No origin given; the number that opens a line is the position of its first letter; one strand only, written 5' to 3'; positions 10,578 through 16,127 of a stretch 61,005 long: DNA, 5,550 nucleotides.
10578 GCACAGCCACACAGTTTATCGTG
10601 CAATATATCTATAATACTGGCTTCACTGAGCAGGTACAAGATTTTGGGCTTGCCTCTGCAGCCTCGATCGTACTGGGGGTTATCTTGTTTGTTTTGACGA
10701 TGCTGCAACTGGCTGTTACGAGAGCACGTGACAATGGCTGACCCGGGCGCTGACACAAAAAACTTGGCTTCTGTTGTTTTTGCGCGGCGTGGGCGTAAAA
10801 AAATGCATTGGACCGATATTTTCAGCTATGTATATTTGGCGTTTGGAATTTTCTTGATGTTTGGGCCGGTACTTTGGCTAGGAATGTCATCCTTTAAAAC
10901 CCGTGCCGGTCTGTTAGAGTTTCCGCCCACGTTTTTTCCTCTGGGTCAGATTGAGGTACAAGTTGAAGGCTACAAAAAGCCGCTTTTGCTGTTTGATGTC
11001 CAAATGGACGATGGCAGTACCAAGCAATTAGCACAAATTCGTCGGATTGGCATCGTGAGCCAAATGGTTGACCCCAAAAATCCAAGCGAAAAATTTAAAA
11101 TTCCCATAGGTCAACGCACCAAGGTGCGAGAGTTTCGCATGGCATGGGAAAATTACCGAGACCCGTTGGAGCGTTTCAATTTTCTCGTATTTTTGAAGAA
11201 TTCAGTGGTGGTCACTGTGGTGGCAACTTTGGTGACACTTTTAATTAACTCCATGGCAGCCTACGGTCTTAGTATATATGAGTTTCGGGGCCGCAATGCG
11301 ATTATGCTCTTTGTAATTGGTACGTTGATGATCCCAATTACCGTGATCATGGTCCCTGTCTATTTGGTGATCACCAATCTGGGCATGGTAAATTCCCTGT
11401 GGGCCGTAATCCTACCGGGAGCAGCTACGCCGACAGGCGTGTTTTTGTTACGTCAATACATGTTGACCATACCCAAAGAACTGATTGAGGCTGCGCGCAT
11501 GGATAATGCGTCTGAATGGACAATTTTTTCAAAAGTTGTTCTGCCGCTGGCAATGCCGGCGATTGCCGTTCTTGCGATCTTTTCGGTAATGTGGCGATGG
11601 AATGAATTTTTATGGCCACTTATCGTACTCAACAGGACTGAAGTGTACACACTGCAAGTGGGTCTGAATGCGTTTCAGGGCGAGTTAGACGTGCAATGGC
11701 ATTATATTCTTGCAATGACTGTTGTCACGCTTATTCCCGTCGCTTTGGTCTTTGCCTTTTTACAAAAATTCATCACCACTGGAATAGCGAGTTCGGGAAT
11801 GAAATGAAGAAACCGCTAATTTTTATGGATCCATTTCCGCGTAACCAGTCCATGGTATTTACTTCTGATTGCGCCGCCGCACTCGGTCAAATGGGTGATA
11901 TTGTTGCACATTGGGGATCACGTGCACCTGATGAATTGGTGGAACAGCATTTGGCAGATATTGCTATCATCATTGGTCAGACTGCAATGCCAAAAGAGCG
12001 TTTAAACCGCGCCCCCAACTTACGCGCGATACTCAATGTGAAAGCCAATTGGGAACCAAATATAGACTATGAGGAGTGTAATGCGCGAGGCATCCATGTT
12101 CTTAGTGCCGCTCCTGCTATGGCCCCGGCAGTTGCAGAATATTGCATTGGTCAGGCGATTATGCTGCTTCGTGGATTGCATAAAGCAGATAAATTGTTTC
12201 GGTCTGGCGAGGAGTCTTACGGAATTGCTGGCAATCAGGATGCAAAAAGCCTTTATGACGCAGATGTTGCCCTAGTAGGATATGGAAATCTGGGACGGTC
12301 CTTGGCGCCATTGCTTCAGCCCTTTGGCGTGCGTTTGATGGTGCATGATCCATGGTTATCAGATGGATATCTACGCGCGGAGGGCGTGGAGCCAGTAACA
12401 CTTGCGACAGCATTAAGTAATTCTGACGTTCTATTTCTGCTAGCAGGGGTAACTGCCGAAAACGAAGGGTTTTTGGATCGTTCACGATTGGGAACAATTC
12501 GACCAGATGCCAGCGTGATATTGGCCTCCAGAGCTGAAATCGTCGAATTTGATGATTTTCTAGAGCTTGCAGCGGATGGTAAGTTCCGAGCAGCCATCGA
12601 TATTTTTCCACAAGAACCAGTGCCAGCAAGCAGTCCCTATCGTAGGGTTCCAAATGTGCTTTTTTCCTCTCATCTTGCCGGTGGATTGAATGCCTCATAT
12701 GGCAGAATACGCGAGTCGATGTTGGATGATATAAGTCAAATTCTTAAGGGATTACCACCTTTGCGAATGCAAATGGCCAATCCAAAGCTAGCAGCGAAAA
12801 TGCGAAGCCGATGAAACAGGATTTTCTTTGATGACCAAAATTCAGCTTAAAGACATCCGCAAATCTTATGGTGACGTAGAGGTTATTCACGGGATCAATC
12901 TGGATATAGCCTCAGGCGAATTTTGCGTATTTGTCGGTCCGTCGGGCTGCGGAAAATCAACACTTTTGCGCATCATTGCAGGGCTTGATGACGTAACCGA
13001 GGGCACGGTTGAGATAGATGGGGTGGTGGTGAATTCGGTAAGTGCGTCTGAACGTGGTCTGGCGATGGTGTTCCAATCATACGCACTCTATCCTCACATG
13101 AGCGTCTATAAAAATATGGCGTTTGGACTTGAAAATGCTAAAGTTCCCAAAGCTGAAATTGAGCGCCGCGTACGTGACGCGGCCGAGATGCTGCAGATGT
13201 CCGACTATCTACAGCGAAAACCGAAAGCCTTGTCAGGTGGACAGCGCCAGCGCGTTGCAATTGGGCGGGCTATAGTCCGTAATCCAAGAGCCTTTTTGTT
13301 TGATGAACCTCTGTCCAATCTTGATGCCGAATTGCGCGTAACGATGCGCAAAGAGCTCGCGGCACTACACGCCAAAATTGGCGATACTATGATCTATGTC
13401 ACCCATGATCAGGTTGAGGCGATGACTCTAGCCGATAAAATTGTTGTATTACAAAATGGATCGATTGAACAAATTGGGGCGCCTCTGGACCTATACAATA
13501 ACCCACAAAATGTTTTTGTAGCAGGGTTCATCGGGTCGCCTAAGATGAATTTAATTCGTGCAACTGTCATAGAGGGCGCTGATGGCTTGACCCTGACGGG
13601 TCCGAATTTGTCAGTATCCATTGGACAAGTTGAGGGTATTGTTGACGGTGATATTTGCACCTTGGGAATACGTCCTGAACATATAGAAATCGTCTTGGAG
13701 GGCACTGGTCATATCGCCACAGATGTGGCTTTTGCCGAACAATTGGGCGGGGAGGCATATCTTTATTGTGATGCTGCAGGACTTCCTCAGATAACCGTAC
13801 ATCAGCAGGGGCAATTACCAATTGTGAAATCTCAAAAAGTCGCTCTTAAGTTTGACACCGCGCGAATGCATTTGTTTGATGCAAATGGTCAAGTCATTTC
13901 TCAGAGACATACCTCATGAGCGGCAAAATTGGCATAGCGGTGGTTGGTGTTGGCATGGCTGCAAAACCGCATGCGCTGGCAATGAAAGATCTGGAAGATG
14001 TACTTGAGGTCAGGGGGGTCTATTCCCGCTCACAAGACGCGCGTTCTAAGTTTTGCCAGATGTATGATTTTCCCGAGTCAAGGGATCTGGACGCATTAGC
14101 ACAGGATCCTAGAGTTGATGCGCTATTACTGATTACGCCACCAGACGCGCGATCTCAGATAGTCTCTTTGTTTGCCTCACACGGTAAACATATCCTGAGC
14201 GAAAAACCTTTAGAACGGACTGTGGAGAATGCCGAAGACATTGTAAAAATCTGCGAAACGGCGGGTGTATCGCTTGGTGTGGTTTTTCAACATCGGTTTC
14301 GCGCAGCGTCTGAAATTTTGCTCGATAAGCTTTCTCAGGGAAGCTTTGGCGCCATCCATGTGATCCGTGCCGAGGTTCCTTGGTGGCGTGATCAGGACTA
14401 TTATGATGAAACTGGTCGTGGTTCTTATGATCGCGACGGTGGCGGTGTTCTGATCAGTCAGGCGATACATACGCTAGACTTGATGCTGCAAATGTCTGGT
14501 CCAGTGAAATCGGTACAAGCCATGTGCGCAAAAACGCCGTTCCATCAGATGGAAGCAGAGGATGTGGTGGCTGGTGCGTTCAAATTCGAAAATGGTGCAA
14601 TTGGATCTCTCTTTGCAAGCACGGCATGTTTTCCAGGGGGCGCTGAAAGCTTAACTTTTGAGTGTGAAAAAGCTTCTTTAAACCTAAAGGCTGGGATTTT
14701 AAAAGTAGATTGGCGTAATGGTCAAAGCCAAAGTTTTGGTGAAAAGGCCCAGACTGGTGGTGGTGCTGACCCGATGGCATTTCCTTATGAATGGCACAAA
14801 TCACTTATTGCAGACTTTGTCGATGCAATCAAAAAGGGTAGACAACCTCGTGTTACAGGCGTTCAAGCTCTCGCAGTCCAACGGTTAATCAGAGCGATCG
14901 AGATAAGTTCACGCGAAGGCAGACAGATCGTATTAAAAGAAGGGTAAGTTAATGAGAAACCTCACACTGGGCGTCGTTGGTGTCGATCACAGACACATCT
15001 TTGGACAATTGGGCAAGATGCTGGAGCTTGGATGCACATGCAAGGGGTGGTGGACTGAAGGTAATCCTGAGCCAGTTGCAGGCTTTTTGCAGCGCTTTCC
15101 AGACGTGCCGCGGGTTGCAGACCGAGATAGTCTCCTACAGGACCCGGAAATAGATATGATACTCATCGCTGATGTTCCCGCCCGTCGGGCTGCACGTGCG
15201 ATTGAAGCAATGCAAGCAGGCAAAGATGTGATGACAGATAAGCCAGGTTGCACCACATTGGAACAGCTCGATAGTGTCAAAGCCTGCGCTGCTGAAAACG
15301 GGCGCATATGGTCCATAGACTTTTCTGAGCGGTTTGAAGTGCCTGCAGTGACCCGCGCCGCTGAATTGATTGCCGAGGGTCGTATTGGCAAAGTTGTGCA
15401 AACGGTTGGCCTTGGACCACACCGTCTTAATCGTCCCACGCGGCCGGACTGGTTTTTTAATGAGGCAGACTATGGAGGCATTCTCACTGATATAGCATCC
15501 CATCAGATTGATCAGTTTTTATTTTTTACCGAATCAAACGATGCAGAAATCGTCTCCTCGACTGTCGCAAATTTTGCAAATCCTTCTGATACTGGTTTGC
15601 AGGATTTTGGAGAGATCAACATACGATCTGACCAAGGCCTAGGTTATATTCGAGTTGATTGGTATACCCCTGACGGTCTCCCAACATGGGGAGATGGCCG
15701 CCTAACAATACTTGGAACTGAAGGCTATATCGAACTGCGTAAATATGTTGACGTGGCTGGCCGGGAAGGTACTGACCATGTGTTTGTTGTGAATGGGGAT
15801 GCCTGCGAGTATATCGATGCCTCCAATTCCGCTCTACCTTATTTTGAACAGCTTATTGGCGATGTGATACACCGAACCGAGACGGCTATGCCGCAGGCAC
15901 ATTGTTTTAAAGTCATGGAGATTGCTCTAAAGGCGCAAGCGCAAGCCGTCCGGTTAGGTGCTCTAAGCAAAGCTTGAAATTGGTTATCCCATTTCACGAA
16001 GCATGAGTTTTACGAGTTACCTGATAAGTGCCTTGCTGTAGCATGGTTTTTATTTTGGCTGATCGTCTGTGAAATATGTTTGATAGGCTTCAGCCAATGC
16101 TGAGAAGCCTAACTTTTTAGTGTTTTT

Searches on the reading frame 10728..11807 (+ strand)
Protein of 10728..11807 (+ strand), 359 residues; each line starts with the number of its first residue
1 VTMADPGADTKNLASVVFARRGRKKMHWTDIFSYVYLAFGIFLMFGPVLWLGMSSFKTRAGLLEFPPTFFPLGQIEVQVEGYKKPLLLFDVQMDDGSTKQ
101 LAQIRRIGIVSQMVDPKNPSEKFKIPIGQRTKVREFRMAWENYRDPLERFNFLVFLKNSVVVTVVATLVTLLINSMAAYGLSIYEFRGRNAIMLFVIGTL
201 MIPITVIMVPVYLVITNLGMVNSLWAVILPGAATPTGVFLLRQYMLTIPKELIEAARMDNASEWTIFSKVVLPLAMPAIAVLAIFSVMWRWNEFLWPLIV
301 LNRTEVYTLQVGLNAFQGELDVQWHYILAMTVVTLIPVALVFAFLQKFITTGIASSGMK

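Call 11: search_protein_families(library=pfam, proteins=[window:10728-11807:+])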
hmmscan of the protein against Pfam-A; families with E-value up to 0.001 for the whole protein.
window:10728-11807:+ (359 aa): 1 family
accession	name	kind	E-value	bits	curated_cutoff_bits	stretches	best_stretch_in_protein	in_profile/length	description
PF00528.27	BPD_transp_1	-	1.6e-19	70.8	26.4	1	183-350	11-179/184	Binding-protein-dependent transport system inner membrane component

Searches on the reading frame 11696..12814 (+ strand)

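Call 11: search_protein_families(library=pfam, proteins=[window:11696-12814:+])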
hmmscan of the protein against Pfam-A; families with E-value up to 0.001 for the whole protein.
window:11696-12814:+ (372 aa): 2 families
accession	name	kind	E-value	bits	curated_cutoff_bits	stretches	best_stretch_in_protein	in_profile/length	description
PF02826.25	2-Hacid_dh_C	-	8.7e-31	107.1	25.1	1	152-328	2-178/178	D-isomer specific 2-hydroxyacid dehydrogenase, NAD binding domain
PF00389.36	2-Hacid_dh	-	5.9e-08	32.9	24.6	1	62-354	14-128/134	D-isomer specific 2-hydroxyacid dehydrogenase, catalytic domain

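Call 44: search_protein_families(library=pfam, proteins=[window:11816-12814:+])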
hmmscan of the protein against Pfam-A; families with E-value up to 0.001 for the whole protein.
window:11816-12814:+ (332 aa): 2 families
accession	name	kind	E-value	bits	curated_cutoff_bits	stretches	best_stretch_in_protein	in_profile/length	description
PF02826.25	2-Hacid_dh_C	-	6.8e-31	107.5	25.1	1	112-288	2-178/178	D-isomer specific 2-hydroxyacid dehydrogenase, NAD binding domain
PF00389.36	2-Hacid_dh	-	4.1e-08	33.4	24.6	1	22-314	14-128/134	D-isomer specific 2-hydroxyacid dehydrogenase, catalytic domain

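Call 62: search_protein_families(library=ncbifam, max_evalue=0.00001, proteins=[window:11816-12814:+])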
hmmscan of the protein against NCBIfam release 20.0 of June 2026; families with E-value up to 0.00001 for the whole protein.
window:11816-12814:+ (332 aa): 17 families
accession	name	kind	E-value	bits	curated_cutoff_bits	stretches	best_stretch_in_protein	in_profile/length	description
TIGR01327.1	PGDH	equivalog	2.9e-27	95.7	454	1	46-314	40-305/525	phosphoglycerate dehydrogenase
NF008759.0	PRK11790.1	equivalog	3.2e-27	95.2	404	1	29-295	36-302/410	phosphoglycerate dehydrogenase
NF005750.0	PRK07574.1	equivalog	5.1e-23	81.7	329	1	36-306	78-353/386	NAD-dependent formate dehydrogenase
NF009714.1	PRK13243.1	equivalog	5e-22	78.7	455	1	56-291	55-294/332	glyoxylate reductase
NF005069.0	PRK06487.1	equivalog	4.9e-20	71.8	448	1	29-314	30-315/320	2-hydroxyacid dehydrogenase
NF006263.0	PRK08410.1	equivalog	1.1e-19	71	389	1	25-310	21-307/311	D-2-hydroxyacid dehydrogenase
NF041369.1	Dhydh_Halo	equivalog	6.6e-18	65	400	1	83-308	69-293/305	D-2-hydroxyacid dehydrogenase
NF011938.0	PRK15409.1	equivalog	2e-14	53.3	492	1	48-312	45-311/324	glyoxylate/hydroxypyruvate reductase GhrB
NF005027.0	PRK06436.1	equivalog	5.2e-14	52.1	261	1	93-312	72-282/303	2-hydroxyacid dehydrogenase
NF005387.0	PRK06932.1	equivalog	1e-10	41.1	492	1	37-304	34-304/314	2-hydroxyacid dehydrogenase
NF001309.0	PRK00257.1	equivalog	3.7e-10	39.3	434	1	48-273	39-243/379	4-phosphoerythronate dehydrogenase PdxB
NF000492.1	vanH_gen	exception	6.3e-10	38.6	540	1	83-264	80-252/312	D-lactate dehydrogenase VanH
NF006374.0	PRK08605.1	subfamily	1.6e-09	37.3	356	1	95-266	94-265/332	D-lactate dehydrogenase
NF012013.0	PRK15469.1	equivalog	9.5e-09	34.7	403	1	147-289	135-278/312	glyoxylate/hydroxypyruvate reductase GhrA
NF000112.1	vanH-Amyco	exception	1.2e-07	31.3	625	1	82-263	108-280/348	VanH-AOV family D-lactate dehydrogenase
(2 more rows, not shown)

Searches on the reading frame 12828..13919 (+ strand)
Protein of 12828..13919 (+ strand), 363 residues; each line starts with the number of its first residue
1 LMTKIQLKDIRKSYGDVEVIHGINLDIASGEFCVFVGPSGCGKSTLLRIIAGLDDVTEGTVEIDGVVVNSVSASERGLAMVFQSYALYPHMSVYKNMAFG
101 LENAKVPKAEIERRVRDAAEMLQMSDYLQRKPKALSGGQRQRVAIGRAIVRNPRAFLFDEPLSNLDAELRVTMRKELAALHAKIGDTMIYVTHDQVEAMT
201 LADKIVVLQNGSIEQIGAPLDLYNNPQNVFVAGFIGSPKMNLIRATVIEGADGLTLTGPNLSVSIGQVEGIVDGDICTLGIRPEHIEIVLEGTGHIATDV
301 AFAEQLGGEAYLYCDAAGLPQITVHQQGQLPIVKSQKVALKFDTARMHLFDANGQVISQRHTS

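Call 12: search_protein_families(library=pfam, proteins=[window:12828-13919:+])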
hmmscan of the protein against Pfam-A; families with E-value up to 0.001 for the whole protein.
window:12828-13919:+ (363 aa): 5 families
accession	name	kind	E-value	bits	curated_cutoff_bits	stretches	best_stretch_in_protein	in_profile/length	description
PF00005.33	ABC_tran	-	2.7e-33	115.9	25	1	21-162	2-136/137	ABC transporter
PF17912.7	OB_MalK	-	1.6e-10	42.1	27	1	236-286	1-53/53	MalK OB fold domain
PF08402.16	TOBE_2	-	8.3e-08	32.7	21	1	279-350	1-76/76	TOBE domain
PF13304.12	AAA_21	-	0.00023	21.8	27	0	34-56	3-25/304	AAA domain, putative AbiEii toxin, Type IV TA system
PF03193.22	RsgA_GTPase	-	0.00064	20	30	0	29-57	105-133/174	RsgA GTPase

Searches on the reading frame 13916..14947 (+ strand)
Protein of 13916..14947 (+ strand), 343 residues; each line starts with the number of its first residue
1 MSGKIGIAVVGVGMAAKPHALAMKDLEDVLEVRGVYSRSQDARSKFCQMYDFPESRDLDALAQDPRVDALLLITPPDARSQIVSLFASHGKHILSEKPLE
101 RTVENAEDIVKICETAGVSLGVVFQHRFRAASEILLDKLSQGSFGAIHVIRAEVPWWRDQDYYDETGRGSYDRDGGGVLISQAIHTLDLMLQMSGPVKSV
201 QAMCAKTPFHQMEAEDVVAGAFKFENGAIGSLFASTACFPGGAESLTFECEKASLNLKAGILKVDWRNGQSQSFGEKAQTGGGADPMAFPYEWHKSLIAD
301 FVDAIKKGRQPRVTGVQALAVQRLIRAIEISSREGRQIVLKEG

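Call 12: search_protein_families(library=pfam, proteins=[window:13916-14947:+])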
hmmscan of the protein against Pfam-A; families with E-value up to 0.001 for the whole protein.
window:13916-14947:+ (343 aa): 3 families
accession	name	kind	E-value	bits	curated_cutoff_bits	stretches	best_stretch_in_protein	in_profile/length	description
PF01408.29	GFO_IDH_MocA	-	1.6e-22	80.8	24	1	6-122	2-118/120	Oxidoreductase family, NAD-binding Rossmann fold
PF22725.1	GFO_IDH_MocA_C3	-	8.1e-22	78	27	1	139-255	8-123/124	GFO/IDH/MocA C-terminal domain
PF02894.22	GFO_IDH_MocA_C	-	3.7e-17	63.3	22.9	1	138-338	3-216/218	Oxidoreductase family, C-terminal alpha/beta domain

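Call 34: search_solved_structures(query=window:13916-14947:+)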
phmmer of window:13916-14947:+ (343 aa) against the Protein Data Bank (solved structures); distinct sequences matched with E-value up to 0.001: 74 (the best 60 are shown).
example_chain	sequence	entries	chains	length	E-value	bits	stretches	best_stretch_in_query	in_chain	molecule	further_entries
3q2k_A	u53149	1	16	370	1.6e-35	126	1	4-340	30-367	oxidoreductase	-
3q2i_A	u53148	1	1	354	1.8e-30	109.5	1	4-340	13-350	dehydrogenase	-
7wzd_A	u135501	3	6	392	3.2e-17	65.9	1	37-232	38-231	4,5-dihydroxyphthalate dehydrogenase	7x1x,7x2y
5a02_A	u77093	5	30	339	3.7e-16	62.4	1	4-339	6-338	ALDOSE-ALDOSE OXIDOREDUCTASE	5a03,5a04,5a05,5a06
3db2_A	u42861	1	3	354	7.9e-16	61.3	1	3-247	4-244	putative NADPH-dependent oxidoreductase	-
9m3d_B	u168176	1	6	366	3.6e-15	59.1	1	7-338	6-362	DgpA1 from W974-1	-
8tdi_L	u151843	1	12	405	4.4e-15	58.9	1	50-237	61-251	P2B11 Glucuronide-3-dehydrogenase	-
1zh8_A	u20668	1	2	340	3e-14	56.1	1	4-238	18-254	oxidoreductase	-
7xr9_A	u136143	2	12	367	3e-14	56.1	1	4-194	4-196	DgpA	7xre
6nor_A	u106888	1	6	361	3.6e-13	52.6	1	3-339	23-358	Putative NAD dependent dehydrogenase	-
2glx_A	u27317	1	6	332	1.9e-12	50.2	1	57-233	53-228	1,5-anhydro-D-fructose reductase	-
3ezy_A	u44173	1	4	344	2.8e-12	49.6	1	6-236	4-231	Dehydrogenase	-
3e18_A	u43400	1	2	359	4e-12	49.1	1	5-237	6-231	oxidoreductase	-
3oqb_A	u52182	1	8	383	1e-11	47.8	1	55-203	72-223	Oxidoreductase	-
4h3v_A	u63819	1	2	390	2.7e-11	46.4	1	63-257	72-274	Oxidoreductase domain protein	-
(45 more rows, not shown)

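Call 62: search_protein_families(library=ncbifam, max_evalue=0.00001, proteins=[window:13916-14947:+])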
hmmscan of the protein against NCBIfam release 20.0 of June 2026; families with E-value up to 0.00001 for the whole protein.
window:13916-14947:+ (343 aa): 7 families
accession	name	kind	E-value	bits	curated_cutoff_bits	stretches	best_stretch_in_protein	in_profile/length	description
TIGR04380.1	myo_inos_iolG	equivalog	1.8e-28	99.4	355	1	5-337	2-328/330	inositol 2-dehydrogenase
NF040723.1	UDP-GlcNAcDh_Arch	equivalog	1.4e-18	67.5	450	1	7-230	3-211/302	UDP-N-acetylglucosamine 3-dehydrogenase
NF052479.1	LevoglcsnDh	equivalog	1.2e-17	63.7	650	1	4-205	3-213/386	levoglucosan dehydrogenase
NF008607.0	PRK11579.1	subfamily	9.6e-13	47.8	330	1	1-205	1-200/346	oxidoreductase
NF041392.1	XylDh_Gfo6_Halo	equivalog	9.7e-12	44.3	350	1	3-137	15-153/350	D-xylose 1-dehydrogenase Gfo6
NF007574.0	PRK10206.1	equivalog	7.1e-09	35.2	352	1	8-198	6-191/345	oxidoreductase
NF058563.1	BT_2159_fam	equivalog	3.9e-08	32.7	650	1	53-151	46-147/350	disaccharide 3-dehydrogenase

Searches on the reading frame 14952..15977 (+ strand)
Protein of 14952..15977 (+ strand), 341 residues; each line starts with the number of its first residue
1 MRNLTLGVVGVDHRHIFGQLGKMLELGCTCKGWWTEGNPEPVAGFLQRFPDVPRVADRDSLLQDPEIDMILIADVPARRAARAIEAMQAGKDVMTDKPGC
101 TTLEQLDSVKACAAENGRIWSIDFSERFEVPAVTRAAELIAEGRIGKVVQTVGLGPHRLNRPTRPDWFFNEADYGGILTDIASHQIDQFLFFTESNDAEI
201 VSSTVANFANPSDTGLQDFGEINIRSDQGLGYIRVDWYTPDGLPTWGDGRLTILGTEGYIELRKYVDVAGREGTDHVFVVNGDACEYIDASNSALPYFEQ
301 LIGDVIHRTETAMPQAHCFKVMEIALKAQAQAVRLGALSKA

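Call 3: search_protein_families(library=pfam, proteins=[window:14952-15977:+])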
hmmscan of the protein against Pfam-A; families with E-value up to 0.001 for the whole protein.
window:14952-15977:+ (341 aa): 4 families
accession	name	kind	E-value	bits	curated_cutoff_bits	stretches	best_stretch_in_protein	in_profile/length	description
PF22725.1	GFO_IDH_MocA_C3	-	3.2e-18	66.3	27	1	134-261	2-124/124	GFO/IDH/MocA C-terminal domain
PF01408.29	GFO_IDH_MocA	-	8.2e-11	43.1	24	1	49-123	45-119/120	Oxidoreductase family, NAD-binding Rossmann fold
PF02894.22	GFO_IDH_MocA_C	-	1.3e-09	38.7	22.9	1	138-266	2-129/218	Oxidoreductase family, C-terminal alpha/beta domain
PF22685.1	Gal80p_C-like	-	3.1e-05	24.7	29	1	131-208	1-82/152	Gal80p, C-terminal domain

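Call 4: search_protein_families(library=ncbifam, proteins=[window:14952-15977:+])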
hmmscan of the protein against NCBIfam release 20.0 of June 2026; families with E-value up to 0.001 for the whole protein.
window:14952-15977:+ (341 aa): 8 families
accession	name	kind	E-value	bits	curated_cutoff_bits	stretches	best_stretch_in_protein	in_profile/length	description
NF008607.0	PRK11579.1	subfamily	8.4e-17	61.2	330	1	49-191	47-187/346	oxidoreductase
NF040723.1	UDP-GlcNAcDh_Arch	equivalog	1e-16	61.3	450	1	7-266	9-240/302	UDP-N-acetylglucosamine 3-dehydrogenase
TIGR04380.1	myo_inos_iolG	equivalog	1.5e-15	56.9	355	1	53-262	51-252/330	inositol 2-dehydrogenase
NF052479.1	LevoglcsnDh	equivalog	6.9e-14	51.3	650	1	55-209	62-216/386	levoglucosan dehydrogenase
NF007574.0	PRK10206.1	equivalog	2.5e-08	33.4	352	1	55-214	54-209/345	oxidoreductase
NF041392.1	XylDh_Gfo6_Halo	equivalog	5.7e-07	28.6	350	1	80-263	96-276/350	D-xylose 1-dehydrogenase Gfo6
NF052679.1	InsChiInosDhIolG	equivalog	1.3e-06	27.7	540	1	57-272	57-260/343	bifunctional inositol 2-dehydrogenase/D-chiro-inositol 1-dehydrogenase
NF058563.1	BT_2159_fam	equivalog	0.00081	18.5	650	0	50-147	46-142/350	disaccharide 3-dehydrogenase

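Call 33: search_solved_structures(query=window:14952-15977:+)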
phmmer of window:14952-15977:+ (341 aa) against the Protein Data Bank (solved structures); distinct sequences matched with E-value up to 0.001: 56.
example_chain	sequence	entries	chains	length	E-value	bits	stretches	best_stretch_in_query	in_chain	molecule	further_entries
3u3x_A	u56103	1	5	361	2.4e-107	362.2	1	3-334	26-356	Oxidoreductase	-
2p2s_A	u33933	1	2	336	1.5e-88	300.4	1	1-333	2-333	Putative oxidoreductase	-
3kux_A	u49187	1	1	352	6.9e-13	51.6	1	49-190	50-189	Putative oxidoreductase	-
3ip3_A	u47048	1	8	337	6.7e-12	48.3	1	61-263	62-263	Oxidoreductase, putative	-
3gdo_A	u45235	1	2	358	9.4e-12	47.9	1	47-192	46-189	Uncharacterized oxidoreductase yvaA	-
3gfg_A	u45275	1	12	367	1e-11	47.8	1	47-192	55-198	Uncharacterized oxidoreductase yvaA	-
6a3f_A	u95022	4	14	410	1.1e-11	47.6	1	35-193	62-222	Putative dehydrogenase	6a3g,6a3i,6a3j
2glx_A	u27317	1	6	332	1.7e-10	43.8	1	56-218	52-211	1,5-anhydro-D-fructose reductase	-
3e82_A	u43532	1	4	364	3.6e-10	42.7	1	48-191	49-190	Putative oxidoreductase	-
3fhl_A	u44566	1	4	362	4.7e-10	42.3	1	47-190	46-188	Putative oxidoreductase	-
3cea_A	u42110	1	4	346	7.8e-10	41.6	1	62-230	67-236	Myo-inositol 2-dehydrogenase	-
7xr9_A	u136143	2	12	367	2.6e-09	39.8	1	55-207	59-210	DgpA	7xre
4h3v_A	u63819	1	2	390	2.9e-09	39.7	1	59-203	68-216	Oxidoreductase domain protein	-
4koa_A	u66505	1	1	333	4.6e-09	39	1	55-222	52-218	1,5-anhydro-D-fructose reductase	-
3e18_A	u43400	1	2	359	1.9e-08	37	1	59-215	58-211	oxidoreductase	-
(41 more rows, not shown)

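Call 45: find_related_loci(query=window:14952-15977:+, collection=metagenome_contigs, flank=10000)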
Query window:14952-15977:+ (341 aa) in metagenome_contigs; peptide patterns used: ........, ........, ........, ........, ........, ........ (x = any residue, [..] = any of these).
600 stretches matched a pattern (row limit reached: there are more); 525 encode a relative of the query (tblastn E <= 1e-3); the best 80 are kept; 80 distinct loci.
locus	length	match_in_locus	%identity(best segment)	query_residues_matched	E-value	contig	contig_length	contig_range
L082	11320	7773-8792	91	1-340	0e+0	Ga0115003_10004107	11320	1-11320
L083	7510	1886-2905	91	1-340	0e+0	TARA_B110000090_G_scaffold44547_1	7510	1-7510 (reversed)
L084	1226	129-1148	87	1-340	0e+0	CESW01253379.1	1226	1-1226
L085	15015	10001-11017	80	1-339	0e+0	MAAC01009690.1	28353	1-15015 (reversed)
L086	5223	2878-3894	81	1-339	0e+0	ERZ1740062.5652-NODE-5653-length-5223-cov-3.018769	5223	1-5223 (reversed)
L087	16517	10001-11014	80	1-338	0e+0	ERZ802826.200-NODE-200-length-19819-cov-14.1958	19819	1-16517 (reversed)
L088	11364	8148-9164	78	1-339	0e+0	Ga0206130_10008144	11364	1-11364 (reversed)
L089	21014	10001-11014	79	1-338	0e+0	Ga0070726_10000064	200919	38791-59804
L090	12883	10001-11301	81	1-339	0e+0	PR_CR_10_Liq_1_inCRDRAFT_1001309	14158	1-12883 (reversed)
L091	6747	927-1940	79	1-338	0e+0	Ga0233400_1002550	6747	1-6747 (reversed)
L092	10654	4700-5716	78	1-339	0e+0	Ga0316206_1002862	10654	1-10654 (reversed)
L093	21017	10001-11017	78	1-339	0e+0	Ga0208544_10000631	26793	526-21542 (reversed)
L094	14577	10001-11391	77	1-338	0e+0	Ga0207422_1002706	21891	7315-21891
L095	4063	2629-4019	77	1-338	0e+0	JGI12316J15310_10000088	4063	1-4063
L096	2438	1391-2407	77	1-339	0e+0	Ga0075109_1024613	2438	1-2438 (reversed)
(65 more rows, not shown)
